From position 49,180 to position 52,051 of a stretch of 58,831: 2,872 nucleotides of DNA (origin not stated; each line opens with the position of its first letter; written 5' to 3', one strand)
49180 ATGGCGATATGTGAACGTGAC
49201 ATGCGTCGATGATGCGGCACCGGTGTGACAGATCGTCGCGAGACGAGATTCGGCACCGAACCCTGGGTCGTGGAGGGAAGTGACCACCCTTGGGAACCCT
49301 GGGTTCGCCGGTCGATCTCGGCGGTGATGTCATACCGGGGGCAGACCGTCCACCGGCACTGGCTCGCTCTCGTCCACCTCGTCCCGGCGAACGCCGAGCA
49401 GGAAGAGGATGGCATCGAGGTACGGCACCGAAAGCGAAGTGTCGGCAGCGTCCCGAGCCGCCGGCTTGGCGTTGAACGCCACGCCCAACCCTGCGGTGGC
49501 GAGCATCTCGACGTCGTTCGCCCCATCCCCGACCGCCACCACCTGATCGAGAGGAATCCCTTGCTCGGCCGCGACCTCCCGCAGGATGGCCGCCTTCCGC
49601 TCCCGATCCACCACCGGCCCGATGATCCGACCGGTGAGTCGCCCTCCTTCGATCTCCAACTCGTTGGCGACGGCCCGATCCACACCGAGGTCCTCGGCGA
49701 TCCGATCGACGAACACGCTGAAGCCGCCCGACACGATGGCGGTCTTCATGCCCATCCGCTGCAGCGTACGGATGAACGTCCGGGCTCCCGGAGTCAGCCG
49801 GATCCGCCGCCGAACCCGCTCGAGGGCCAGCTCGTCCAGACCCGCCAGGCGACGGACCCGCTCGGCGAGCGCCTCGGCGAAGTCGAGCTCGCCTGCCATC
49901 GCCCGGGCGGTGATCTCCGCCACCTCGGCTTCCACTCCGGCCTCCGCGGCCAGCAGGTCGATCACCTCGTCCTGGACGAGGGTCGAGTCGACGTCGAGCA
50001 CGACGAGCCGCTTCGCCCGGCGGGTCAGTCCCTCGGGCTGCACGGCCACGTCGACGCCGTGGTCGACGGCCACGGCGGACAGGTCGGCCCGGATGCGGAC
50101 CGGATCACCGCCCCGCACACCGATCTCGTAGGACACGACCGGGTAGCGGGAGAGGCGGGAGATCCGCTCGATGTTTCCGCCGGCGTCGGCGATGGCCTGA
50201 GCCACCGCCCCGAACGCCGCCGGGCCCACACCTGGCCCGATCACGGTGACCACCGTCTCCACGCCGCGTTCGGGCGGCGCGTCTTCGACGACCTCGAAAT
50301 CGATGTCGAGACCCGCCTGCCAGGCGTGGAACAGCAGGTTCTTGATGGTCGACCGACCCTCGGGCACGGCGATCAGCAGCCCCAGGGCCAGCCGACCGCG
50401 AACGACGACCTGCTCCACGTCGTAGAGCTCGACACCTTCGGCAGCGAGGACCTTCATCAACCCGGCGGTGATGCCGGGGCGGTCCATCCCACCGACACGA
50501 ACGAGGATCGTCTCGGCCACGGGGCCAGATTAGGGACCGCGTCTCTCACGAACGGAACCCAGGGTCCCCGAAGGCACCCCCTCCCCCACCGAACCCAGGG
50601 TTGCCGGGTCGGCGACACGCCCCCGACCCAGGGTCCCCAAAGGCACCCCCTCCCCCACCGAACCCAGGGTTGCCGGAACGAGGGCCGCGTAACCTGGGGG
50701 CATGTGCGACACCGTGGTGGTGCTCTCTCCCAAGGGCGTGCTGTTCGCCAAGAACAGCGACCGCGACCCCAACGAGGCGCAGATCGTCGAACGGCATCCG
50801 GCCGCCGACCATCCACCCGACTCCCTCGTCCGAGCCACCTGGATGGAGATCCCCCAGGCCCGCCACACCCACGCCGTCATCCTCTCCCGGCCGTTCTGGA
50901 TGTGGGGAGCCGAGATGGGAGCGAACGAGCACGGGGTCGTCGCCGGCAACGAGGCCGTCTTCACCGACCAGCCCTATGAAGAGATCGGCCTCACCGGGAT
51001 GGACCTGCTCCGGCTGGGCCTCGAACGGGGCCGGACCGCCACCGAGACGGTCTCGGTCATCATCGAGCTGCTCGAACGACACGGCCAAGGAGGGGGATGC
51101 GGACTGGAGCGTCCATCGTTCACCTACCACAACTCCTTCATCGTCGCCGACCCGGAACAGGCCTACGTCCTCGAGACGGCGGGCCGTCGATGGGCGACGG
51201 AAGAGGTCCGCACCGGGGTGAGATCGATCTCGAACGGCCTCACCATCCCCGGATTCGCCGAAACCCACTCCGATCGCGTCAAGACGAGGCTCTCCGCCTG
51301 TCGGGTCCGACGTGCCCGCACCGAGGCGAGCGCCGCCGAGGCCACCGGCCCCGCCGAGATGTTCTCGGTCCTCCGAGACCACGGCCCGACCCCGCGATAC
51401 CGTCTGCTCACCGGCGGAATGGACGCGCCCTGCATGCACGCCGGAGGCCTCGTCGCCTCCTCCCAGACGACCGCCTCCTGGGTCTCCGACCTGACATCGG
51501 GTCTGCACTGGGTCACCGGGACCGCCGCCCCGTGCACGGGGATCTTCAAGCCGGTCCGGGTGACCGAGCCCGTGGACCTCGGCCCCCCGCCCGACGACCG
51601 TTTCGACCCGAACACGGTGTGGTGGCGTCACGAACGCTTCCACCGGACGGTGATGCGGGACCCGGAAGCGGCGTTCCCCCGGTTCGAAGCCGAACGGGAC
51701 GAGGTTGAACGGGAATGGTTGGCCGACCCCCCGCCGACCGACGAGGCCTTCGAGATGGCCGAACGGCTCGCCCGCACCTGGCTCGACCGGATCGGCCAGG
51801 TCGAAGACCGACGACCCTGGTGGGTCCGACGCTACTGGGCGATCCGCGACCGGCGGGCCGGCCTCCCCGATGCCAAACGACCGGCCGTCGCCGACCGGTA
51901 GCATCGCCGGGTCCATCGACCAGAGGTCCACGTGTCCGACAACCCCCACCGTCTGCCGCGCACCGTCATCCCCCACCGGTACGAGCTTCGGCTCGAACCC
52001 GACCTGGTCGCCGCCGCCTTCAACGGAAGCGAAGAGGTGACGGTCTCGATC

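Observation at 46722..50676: Palindrome-cored repeat family (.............) confined to three promoter-bearing spacers around gnd, the AbiEi/DUF559 gene and serB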

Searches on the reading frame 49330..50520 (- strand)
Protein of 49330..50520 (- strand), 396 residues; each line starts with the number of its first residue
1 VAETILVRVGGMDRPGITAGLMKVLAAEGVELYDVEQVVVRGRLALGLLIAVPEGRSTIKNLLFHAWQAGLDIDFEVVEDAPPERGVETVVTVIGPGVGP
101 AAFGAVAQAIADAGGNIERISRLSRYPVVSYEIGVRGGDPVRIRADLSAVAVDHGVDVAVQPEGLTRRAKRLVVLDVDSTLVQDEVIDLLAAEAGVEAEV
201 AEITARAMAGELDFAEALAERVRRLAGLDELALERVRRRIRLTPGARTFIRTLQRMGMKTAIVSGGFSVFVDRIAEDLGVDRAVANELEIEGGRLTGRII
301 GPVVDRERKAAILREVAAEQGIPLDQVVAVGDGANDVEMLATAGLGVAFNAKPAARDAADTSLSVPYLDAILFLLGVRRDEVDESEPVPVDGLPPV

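Call 8: find_encoding_contigs(protein=window:49330-50520:-, flank=10000, max_places=6)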
Protein window:49330-50520:- (396 aa): no gene with exactly this product is on record in the collection.

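Call 51: search_protein_families(library=pfam, alignment_id=A6, max_evalue=0.00001)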
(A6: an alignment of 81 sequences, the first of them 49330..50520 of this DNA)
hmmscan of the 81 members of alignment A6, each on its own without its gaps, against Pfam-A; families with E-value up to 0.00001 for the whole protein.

A. member 1, window:49330-50520:- (396 aa): 6 families
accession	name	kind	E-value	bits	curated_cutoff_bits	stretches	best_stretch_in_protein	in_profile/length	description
PF12710.13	HAD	-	1.5e-28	101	27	1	173-340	1-188/189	haloacid dehalogenase-like hydrolase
PF00702.32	Hydrolase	-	4.7e-25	89.6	26.4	1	171-344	2-191/191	haloacid dehalogenase-like hydrolase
PF13740.12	ACT_6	-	3.6e-19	68.9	23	1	3-75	1-75/76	ACT domain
PF21086.3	ACT_PSP_2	-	7.4e-14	52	24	1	90-161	4-77/77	ACT domain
PF08282.18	Hydrolase_3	-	2.3e-12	47.6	20.9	1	309-363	188-243/255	haloacid dehalogenase-like hydrolase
PF06888.18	Put_Phosphatase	-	3.6e-07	30.3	27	0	172-280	2-112/234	Putative Phosphatase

B. families by the number of members that match (of 81 scanned): 124 families (the first 25 are shown)
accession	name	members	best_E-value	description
PF08241.18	Methyltransf_11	3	1.1e-22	Methyltransferase domain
PF13649.12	Methyltransf_25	3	1.9e-20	Methyltransferase domain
PF00171.27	Aldedh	2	2e-171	Aldehyde dehydrogenase family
PF07287.17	AtuA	2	1.5e-158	Acyclic terpene utilisation family protein AtuA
PF21686.3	LigD_Prim-Pol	2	3.8e-87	LigD, primase-polymerase domain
PF00108.29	Thiolase_N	2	8.6e-69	Thiolase, N-terminal domain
PF00732.25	GMC_oxred_N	2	3.5e-58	GMC oxidoreductase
PF02803.24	Thiolase_C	2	4.7e-48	Thiolase, C-terminal domain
PF05199.19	GMC_oxred_C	2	9e-39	GMC oxidoreductase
PF01596.23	Methyltransf_3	2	8.5e-32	O-methyltransferase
PF13570.13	Beta-prop_ACSF4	2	2.3e-30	Beta-alanine-activating enzyme, beta-propeller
PF13360.13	PQQ_2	2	1.2e-29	Outer membrane protein assembly factor BamB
PF01613.24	Flavin_Reduct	2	2.7e-28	Flavin reductase like domain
PF00571.33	CBS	2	3.4e-28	CBS domain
PF00702.32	Hydrolase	2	4.7e-25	haloacid dehalogenase-like hydrolase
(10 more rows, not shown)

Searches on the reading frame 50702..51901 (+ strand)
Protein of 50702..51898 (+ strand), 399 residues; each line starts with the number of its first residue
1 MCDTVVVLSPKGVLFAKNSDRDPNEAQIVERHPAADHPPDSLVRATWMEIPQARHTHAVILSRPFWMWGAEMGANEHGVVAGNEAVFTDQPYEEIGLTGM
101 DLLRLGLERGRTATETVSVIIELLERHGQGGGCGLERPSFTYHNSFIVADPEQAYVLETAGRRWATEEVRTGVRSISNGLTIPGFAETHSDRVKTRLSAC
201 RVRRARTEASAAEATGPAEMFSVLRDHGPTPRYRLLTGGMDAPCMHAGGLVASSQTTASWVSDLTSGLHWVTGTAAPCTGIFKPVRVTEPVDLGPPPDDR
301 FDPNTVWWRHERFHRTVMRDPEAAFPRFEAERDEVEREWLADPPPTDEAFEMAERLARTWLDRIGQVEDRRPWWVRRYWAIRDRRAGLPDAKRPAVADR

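Call 37: search_protein_families(library=pfam, alignment_id=A3, max_evalue=0.00001)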
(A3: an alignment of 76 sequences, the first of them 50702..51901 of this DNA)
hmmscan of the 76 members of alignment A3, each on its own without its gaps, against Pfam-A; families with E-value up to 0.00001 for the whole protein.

A. member 1, window:50702-51901:+ (399 aa): 0 families

B. families by the number of members that match (of 76 scanned): 124 families (the first 25 are shown)
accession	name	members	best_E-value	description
PF01266.30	DAO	3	7.2e-60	FAD dependent oxidoreductase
PF04542.20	Sigma70_r2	3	6.7e-18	Sigma-70 region 2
PF02634.21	FdhD-NarQ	2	7.7e-68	FdhD/NarQ family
PF07690.21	MFS_1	2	7.4e-52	Major Facilitator Superfamily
PF07728.20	AAA_5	2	1.1e-21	AAA domain (dynein-related subfamily)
PF13411.12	MerR_1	2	1.6e-18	MerR HTH family regulatory protein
PF01734.28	Patatin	2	6.1e-16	Patatin-like phospholipase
PF00158.32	Sigma54_activat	2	2.7e-08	Sigma-54 interaction domain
PF00561.26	Abhydrolase_1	2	8.4e-07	alpha/beta hydrolase fold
PF01268.25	FTHFS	1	1.5e-250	Formate--tetrahydrofolate ligase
PF00393.24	6PGD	1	4.9e-123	6-phosphogluconate dehydrogenase, C-terminal domain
PF03301.18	Trp_dioxygenase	1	8.8e-115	Tryptophan 2,3-dioxygenase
PF00128.31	Alpha-amylase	1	5.8e-98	Alpha amylase, catalytic domain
PF00108.29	Thiolase_N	1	9.1e-91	Thiolase, N-terminal domain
PF01078.27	Mg_chelatase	1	9.3e-86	Magnesium chelatase, subunit ChlI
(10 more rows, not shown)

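Call 62: search_protein_families(library=pfam, proteins=[window:50702-51898:+], max_evalue=0.01)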
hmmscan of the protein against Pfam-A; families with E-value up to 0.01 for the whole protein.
window:50702-51898:+ (399 aa): 2 families
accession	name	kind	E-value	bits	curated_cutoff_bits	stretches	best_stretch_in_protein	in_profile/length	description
PF03577.20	Peptidase_C69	-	0.00036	20.1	23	1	78-166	94-173/402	Peptidase family C69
PF03417.21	AAT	-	0.00048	20.3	23.2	1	11-138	5-98/225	Acyl-coenzyme A:6-aminopenicillanic acid acyl-transferase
